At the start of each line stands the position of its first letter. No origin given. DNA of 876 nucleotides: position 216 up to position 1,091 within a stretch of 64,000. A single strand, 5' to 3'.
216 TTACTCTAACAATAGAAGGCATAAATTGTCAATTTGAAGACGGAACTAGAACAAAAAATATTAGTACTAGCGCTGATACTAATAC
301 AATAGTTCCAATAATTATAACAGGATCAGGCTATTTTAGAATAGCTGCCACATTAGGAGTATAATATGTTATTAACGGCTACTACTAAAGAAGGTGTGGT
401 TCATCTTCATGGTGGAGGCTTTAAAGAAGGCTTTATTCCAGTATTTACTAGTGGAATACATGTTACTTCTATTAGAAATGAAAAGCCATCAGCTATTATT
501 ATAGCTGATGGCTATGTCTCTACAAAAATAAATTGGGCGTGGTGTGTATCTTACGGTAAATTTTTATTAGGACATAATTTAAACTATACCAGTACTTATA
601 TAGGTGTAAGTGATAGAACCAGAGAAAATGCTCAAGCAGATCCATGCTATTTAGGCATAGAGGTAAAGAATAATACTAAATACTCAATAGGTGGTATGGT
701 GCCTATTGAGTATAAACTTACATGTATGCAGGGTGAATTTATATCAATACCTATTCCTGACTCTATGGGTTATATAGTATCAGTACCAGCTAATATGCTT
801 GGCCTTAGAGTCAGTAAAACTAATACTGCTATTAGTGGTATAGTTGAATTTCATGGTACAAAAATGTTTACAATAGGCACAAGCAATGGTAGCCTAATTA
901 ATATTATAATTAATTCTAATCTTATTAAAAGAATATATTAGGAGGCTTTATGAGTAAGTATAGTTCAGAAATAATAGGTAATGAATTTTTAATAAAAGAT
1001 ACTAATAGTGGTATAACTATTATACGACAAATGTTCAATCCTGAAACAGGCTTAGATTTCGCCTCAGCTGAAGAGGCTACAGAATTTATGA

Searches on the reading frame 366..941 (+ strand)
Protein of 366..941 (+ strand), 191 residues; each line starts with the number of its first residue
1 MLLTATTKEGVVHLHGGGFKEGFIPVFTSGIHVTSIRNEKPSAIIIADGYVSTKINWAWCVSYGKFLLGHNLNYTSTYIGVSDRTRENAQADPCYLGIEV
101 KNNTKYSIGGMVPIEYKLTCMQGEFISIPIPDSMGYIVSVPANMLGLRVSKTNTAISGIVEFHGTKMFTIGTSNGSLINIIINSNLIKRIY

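Call 30: find_encoding_contigs(protein=window:366-941:+, flank=10000, max_places=4)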
Protein window:366-941:+ (191 aa): 5 contigs read that carry it; 2 places shown.
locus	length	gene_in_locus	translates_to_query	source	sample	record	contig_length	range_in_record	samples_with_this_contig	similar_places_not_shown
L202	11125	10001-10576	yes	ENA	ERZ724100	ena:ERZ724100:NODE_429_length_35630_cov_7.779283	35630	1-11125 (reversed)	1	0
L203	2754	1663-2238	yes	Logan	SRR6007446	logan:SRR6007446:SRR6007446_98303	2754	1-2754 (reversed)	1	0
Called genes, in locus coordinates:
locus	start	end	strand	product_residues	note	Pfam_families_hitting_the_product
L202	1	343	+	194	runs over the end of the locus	-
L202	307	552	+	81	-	-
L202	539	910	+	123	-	-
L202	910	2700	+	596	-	-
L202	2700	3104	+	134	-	-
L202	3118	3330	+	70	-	-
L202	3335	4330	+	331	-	-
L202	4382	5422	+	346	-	-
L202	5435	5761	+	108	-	-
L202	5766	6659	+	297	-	-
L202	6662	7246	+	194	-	-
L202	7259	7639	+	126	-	-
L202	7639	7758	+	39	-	-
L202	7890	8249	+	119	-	-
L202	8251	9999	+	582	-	-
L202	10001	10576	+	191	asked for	-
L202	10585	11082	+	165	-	-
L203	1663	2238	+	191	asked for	-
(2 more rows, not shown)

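Call 59: search_protein_families(library=phrogs, proteins=[L202:910-2697:+, L202:8251-9996:+, L202:3335-4327:+, L202:4382-5419:+, L202:5766-6656:+], max_evalue=0.01)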
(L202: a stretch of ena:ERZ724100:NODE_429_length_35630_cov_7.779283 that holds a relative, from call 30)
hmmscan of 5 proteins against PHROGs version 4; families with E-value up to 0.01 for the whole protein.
L202:910-2697:+ (596 aa): 1 family
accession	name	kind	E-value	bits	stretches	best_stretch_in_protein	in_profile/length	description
phrog_15433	-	tail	2.8e-153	513.3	1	94-596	277-798/798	tail sheath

L202:8251-9996:+ (582 aa): 2 families
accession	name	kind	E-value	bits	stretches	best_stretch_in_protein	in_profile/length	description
phrog_22549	-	unknown function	8.7e-20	71.7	1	426-576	496-646/653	-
phrog_20698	-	unknown function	4.7e-16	59.4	1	370-579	346-560/561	-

L202:3335-4327:+ (331 aa): 3 families
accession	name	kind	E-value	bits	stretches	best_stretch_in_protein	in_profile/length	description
phrog_29238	-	unknown function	1e-09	37.8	1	46-147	140-496/997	-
phrog_13892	-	tail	4.5e-08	33.6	1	75-183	479-584/676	minor tail protein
phrog_31460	-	tail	5.9e-07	30.3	1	77-143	74-140/288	tail protein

L202:4382-5419:+ (346 aa): 0 families

L202:5766-6656:+ (297 aa): 0 families
